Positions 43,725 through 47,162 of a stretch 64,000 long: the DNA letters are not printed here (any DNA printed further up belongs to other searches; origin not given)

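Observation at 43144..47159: AT-rich two-gene islet (type IIG RM fusion + HEPN-like protein) wedged between hemL and tRNA-Ser(GGA)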

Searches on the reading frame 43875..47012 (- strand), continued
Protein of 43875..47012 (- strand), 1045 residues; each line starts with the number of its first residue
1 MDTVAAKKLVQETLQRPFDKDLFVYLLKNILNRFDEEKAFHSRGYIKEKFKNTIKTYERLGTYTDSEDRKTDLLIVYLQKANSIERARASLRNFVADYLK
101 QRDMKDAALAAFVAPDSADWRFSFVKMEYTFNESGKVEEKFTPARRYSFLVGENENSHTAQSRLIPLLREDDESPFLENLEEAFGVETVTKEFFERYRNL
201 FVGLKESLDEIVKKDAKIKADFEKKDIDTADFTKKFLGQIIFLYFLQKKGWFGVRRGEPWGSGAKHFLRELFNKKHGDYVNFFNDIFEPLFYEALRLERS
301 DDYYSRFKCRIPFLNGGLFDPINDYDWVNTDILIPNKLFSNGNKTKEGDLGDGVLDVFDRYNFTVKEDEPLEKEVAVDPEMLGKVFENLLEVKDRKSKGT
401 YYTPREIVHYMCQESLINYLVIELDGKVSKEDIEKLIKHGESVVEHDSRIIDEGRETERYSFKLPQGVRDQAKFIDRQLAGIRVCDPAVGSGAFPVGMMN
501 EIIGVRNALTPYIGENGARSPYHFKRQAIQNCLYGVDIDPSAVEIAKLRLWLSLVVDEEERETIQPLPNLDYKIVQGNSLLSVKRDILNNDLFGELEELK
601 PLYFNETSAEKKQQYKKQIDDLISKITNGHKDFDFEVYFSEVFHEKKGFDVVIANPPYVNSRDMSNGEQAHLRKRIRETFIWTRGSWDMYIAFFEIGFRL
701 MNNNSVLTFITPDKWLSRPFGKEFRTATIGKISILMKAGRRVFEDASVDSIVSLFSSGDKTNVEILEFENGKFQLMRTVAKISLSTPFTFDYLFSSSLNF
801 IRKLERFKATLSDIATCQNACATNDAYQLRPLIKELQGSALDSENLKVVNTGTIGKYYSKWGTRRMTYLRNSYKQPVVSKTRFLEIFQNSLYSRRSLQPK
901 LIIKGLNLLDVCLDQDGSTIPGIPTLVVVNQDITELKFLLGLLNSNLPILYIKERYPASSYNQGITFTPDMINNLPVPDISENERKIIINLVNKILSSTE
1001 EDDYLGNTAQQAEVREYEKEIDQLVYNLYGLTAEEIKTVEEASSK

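Call 46: find_related_loci(query=A3, collection=viral_contigs, flank=5000)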
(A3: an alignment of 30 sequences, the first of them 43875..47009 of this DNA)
Query A3 (1044 aa) in viral_contigs; peptide patterns used: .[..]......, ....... (x = any residue, [..] = any of these).
471 stretches matched a pattern; 16 encode a relative of the query (tblastn E <= 1e-3); 16 distinct loci.
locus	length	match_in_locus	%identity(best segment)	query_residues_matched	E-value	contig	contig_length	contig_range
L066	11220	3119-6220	48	5-1042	0e+0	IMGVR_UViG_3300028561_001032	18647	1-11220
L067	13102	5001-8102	48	5-1042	0e+0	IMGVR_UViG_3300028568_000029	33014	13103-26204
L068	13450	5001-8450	69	1-1044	0e+0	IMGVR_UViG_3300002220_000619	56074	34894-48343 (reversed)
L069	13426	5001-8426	52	8-1039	0e+0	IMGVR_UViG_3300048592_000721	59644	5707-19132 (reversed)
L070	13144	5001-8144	42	5-980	0e+0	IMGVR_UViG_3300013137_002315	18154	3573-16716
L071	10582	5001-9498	38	7-1043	0e+0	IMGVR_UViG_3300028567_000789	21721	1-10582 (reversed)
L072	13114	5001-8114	40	5-1040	0e+0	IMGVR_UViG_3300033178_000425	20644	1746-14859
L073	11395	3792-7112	50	7-1039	0e+0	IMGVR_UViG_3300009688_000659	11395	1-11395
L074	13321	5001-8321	50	7-1039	0e+0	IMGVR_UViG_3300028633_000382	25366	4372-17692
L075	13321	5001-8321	50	7-1039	0e+0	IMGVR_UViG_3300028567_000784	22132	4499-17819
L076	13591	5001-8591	58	1-1039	0e+0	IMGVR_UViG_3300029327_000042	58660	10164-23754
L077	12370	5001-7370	46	5-753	0e+0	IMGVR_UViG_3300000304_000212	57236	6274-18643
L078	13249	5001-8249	41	1-1038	0e+0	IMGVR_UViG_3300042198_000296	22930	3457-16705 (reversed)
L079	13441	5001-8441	49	1-1043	1e-170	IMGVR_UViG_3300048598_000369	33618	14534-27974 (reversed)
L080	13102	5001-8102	48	5-1042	0e+0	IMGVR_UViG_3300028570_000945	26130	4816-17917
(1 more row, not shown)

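Call 49: find_encoding_contigs(protein=P0243, flank=5000, max_places=2)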
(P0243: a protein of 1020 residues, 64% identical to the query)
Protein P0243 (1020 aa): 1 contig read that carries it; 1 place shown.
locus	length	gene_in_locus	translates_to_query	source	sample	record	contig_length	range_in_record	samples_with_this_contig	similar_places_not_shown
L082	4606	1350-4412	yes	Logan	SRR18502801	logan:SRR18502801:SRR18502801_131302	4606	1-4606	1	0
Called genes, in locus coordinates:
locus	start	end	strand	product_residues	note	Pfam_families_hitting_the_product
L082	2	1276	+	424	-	?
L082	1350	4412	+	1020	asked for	PF02384:N6_Mtase (faint), PF20473:MmeI_Mtase, PF07669:Eco57I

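Call 50: find_encoding_contigs(protein=P0244, flank=5000, max_places=2)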
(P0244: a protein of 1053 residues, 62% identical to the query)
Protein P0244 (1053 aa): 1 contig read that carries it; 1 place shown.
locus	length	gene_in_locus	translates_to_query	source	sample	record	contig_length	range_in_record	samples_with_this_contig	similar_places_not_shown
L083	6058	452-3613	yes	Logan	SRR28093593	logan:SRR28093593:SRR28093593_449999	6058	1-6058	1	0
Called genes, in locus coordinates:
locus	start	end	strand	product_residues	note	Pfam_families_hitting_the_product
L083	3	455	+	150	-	?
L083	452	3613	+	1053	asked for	PF02384:N6_Mtase (faint), PF20473:MmeI_Mtase, PF07669:Eco57I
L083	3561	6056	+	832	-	?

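Call 51: find_encoding_contigs(protein=P0245, flank=5000, max_places=2)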
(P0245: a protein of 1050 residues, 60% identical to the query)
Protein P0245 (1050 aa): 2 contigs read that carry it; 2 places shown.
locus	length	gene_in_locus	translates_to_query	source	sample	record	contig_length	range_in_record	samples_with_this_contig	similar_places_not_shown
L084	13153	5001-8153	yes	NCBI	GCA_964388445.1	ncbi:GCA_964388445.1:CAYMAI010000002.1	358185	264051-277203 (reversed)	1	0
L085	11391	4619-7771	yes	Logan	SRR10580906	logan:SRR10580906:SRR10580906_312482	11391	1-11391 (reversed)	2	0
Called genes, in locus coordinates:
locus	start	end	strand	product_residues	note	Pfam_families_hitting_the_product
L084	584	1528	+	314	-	PF27225:AF_1859_N, PF10040:CRISPR_Cas6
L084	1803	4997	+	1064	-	PF13091:PLDc_2, PF00270:DEAD (faint), PF04851:ResIII (weak), PF13401:AAA_22 (faint), PF00176:SNF2-rel_dom, PF00271:Helicase_C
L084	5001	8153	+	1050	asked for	PF02384:N6_Mtase (faint), PF20473:MmeI_Mtase (weak), PF07669:Eco57I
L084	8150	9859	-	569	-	PF02518:HATPase_c (faint), PF13589:HATPase_c_3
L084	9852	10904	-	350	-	PF00145:DNA_methylase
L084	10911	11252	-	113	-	PF03852:Vsr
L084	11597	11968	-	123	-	-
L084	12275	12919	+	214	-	-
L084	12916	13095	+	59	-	-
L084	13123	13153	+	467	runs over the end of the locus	PF00239:Resolvase, PF09851:SHOCT (faint), PF07508:Recombinase, PF13408:Zn_ribbon_recom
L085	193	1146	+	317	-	PF27225:AF_1859_N, PF10040:CRISPR_Cas6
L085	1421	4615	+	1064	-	PF13091:PLDc_2, PF00270:DEAD (faint), PF04851:ResIII (weak), PF13401:AAA_22 (faint), PF00176:SNF2-rel_dom, PF00271:Helicase_C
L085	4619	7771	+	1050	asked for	PF02384:N6_Mtase (faint), PF20473:MmeI_Mtase (weak), PF07669:Eco57I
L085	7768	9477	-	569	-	PF02518:HATPase_c (faint), PF13589:HATPase_c_3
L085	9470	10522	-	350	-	PF00145:DNA_methylase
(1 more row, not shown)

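Call 53: search_protein_families(library=pfam, proteins=[L083:3561-6056:+, L082:2-1276:+], max_evalue=0.001)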
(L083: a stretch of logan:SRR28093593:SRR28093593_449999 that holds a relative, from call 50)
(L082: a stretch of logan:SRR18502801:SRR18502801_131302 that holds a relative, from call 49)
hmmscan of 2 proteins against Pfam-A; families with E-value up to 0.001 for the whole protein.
L083:3561-6056:+ (832 aa): 0 families

L082:2-1276:+ (424 aa): 2 families
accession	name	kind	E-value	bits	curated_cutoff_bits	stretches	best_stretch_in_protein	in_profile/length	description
PF00271.37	Helicase_C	-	6.7e-21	75.1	23.5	1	16-126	9-109/110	Helicase conserved C-terminal domain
PF22590.2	Cas3-like_C_2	-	0.00061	20.5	27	0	34-126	11-104/106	CRISPR-associated nuclease/helicase Cas3, C-terminal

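Call 68: search_protein_families(library=padloc, proteins=[L084:1803-4997:+, L084:5001-8153:+, L076:1801-4983:+], max_evalue=0.001)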
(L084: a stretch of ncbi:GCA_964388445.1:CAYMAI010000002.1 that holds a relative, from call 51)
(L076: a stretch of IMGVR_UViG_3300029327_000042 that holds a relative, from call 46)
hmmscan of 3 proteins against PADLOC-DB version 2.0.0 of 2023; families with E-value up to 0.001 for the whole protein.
L084:1803-4997:+ (1064 aa): 39 families (the best 25 are shown)
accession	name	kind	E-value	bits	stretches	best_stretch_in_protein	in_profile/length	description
PDLC01075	C3a139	-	3.9e-45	152.6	1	10-811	6-772/948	HKD+Snf2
PDLC02621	DrmD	-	4.4e-34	115.9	1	448-874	327-725/1040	DrmD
PDLC02619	DrmD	-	1.4e-26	90.9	1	544-787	298-553/872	DrmD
PDLC02623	DrmD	-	3.6e-26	89.2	1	598-815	464-670/1040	DrmD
PDLC02193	PLD_Helicase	-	4.7e-26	89.2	2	612-769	633-800/905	-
PDLC00659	HmaA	-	4.4e-24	82.4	1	542-767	372-611/1176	SNF2 helicase / DEAD-box helicase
PDLC02500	BrxHI|BrxHII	-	1.5e-23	81.3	1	522-768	353-575/933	BrxHI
PDLC02707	PbeA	-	1.9e-21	74.4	2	11-373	14-373/672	PbeA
PDLC02504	BrxHI|BrxHII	-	1.4e-19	67.6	1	503-812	330-624/971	BrxHII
PDLC02572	DrmA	-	1.7e-18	64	1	534-792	388-647/1043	DrmA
PDLC02843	DpdE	-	4.5e-18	62.6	2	645-766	548-663/1091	DpdE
PDLC02840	DpdE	-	2.4e-17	60.5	1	619-773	516-660/1091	DpdE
PDLC02704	PbeA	-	1e-16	58.6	1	11-295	13-294/682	PbeA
PDLC02632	DrmD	-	1.6e-15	54.6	1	536-785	393-643/662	DrmD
PDLC02633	DrmD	-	1.8e-15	54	1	536-781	395-643/839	DrmD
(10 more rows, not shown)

L084:5001-8153:+ (1050 aa): 57 families (the best 25 are shown)
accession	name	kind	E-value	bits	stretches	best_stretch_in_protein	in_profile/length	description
PDLC03596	REase_MTase_IIG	-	6.6e-270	896.7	2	1-436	1-459/1148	Type IIG restriction enzyme-methyltransferase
PDLC03601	REase_MTase_IIG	-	2.2e-67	225.8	2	237-590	237-559/1110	Type IIG restriction enzyme-methyltransferase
PDLC03612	REase_MTase_IIG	-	3e-58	195.9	4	612-763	759-913/1247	Type IIG restriction enzyme-methyltransferase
PDLC02643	DrmMI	-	2.4e-34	116.5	2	488-591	601-720/1347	DrmMI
PDLC03609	REase_MTase_IIG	-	3.7e-31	105.8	2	634-766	537-665/1066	Type IIG restriction enzyme-methyltransferase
PDLC03604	REase_MTase_IIG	-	6e-29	98.7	1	483-734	384-614/1011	Type IIG restriction enzyme-methyltransferase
PDLC02638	DrmMI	-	2.3e-27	93.5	2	527-628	661-761/935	DrmMI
PDLC03628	REase_MTase_IIG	-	3.7e-24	82.9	2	185-428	150-360/1100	Type IIG restriction enzyme-methyltransferase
PDLC03629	REase_MTase_IIG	-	4.9e-24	82.2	1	482-763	429-687/1182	Type IIG restriction enzyme-methyltransferase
PDLC02646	DrmMI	-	3e-21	73.3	2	526-635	40-143/792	DrmMI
PDLC02521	PglX|PglXI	-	1.3e-20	71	1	409-756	248-578/1174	PglX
PDLC02644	DrmMI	-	2.9e-18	63.2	2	504-591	150-230/988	DrmMI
PDLC03335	MTase_II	-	1e-16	58.7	1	595-780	126-320/607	Type II methyltransferase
PDLC02639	DrmMI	-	1.6e-15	54.5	2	486-593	284-390/803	DrmMI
PDLC03618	REase_MTase_IIG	-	1.6e-14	50.2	1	523-592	653-715/1429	Type IIG restriction enzyme-methyltransferase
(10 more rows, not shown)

L076:1801-4983:+ (1061 aa): 43 families (the best 25 are shown)
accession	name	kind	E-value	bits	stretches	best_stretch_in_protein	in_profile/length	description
PDLC01075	C3a139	-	8.1e-47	158.1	1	34-800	29-762/948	HKD+Snf2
PDLC02621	DrmD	-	3.3e-35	119.6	1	525-786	383-645/1040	DrmD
PDLC02623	DrmD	-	1.9e-27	93.5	1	663-830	528-681/1040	DrmD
PDLC02500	BrxHI|BrxHII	-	5.8e-25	86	1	533-805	365-610/933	BrxHI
PDLC02619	DrmD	-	1e-24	84.8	2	584-805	337-571/872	DrmD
PDLC02193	PLD_Helicase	-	1.4e-24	84.3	1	662-781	689-813/905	-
PDLC00659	HmaA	-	7e-23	78.4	1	662-767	510-612/1176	SNF2 helicase / DEAD-box helicase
PDLC02840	DpdE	-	3.1e-22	76.7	2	648-780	544-668/1091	DpdE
PDLC02843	DpdE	-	3.9e-21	72.7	2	662-765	565-663/1091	DpdE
PDLC02707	PbeA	-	2.3e-20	70.7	2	11-308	14-310/672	PbeA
PDLC02633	DrmD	-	3.7e-19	66.2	1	535-781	395-644/839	DrmD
PDLC02572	DrmA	-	6.8e-18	62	1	538-767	393-623/1043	DrmA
PDLC02704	PbeA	-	3.2e-17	60.3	1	12-294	14-293/682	PbeA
PDLC02504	BrxHI|BrxHII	-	3.7e-17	59.6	1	537-812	369-625/971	BrxHII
PDLC02632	DrmD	-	9.1e-17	58.8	1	529-784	387-643/662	DrmD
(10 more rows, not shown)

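Call 71: search_solved_structures(query=A3, max_evalue=1)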
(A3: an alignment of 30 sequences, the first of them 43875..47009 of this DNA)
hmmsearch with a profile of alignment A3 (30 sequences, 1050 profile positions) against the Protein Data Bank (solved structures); distinct sequences matched with E-value up to 1: 17.
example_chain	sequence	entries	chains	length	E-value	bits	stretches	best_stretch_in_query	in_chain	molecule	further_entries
7lni_A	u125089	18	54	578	1.5e-24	89.6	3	654-1031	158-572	Site-specific DNA-methyltransferase (adenine-specific)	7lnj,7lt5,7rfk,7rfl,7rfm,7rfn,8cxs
8cxz_A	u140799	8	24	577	1.5e-24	89.6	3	654-1031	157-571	Site-specific DNA-methyltransferase (adenine-specific)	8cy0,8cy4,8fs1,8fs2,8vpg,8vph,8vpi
7qw5_A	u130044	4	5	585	5.7e-22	81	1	655-1038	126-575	Modification methylase BseCI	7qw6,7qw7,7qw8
8c45_A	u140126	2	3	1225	3.5e-13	51.9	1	487-1047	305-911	site-specific DNA-methyltransferase (adenine-specific)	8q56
1g38_A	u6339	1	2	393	1.9e-12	49.5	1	654-766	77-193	MODIFICATION METHYLASE TAQI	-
1aqi_A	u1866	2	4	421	2.1e-12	49.3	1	654-766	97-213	ADENINE-N6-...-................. TAQI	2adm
2ibs_A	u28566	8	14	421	2.1e-12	49.3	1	654-766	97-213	Modification methylase TaqI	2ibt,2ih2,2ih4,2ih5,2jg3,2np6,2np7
1aqj_A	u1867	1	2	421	2.1e-12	49.3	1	654-766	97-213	ADENINE-N6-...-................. TAQI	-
9ewz_C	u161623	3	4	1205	1.4e-08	36.6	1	655-760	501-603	Adenine-specific methyltransferase BrxX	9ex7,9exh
8zek_A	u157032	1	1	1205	1.6e-08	36.5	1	655-759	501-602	site-specific DNA-methyltransferase (adenine-specific)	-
7vru_A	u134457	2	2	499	3e-06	28.9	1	650-793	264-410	Site-specific DNA-methyltransferase (adenine-specific)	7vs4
7lo5_A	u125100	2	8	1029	1.6e-05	26.5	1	657-741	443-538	Site-specific DNA-methyltransferase (adenine-specific)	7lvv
2okc_A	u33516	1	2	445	4.5e-05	25.1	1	657-776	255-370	Type I restriction enzyme StySJI M protein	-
7vru_B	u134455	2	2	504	0.00063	21.3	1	654-786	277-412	Site-specific DNA-methyltransferase (adenine-specific)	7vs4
3khk_A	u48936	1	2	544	0.0065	17.9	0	387-417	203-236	Type I restriction-modification system methylation subunit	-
5hr4_C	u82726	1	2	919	0.56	11.5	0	475-559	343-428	MmeI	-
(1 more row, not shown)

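Call 88: find_encoding_contigs(protein=P0279, flank=6000, max_places=2)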
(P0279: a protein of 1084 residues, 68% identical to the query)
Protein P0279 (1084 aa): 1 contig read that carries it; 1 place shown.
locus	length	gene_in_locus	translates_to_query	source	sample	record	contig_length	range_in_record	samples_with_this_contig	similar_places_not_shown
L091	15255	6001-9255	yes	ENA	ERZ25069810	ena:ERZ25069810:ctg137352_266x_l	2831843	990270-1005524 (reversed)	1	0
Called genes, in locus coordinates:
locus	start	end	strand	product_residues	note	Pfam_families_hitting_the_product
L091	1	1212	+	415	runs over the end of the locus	PF02646:RmuC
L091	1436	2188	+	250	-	PF20772:TACO1_YebC_N, PF01709:Transcrip_reg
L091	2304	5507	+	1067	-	PF13091:PLDc_2, PF04851:ResIII (faint), PF00176:SNF2-rel_dom, PF00271:Helicase_C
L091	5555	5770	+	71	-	PF21748:UPF0150 (weak)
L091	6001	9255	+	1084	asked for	PF20473:MmeI_Mtase, PF07669:Eco57I, PF02384:N6_Mtase (weak)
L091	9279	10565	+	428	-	-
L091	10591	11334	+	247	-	PF07505:DUF5131, PF17338:GP88 (weak)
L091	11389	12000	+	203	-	PF01330:RuvA_N, PF00633:HHH (faint), PF14520:HHH_5, PF07499:RuvA_C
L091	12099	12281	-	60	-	-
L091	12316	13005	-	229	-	-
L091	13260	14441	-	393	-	PF13517:FG-GAP_3, PF01839:FG-GAP (weak), PF13517:FG-GAP_3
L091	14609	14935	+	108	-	-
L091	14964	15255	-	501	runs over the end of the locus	PF01564:Spermine_synth, PF08242:Methyltransf_12 (weak), PF13649:Methyltransf_25 (weak)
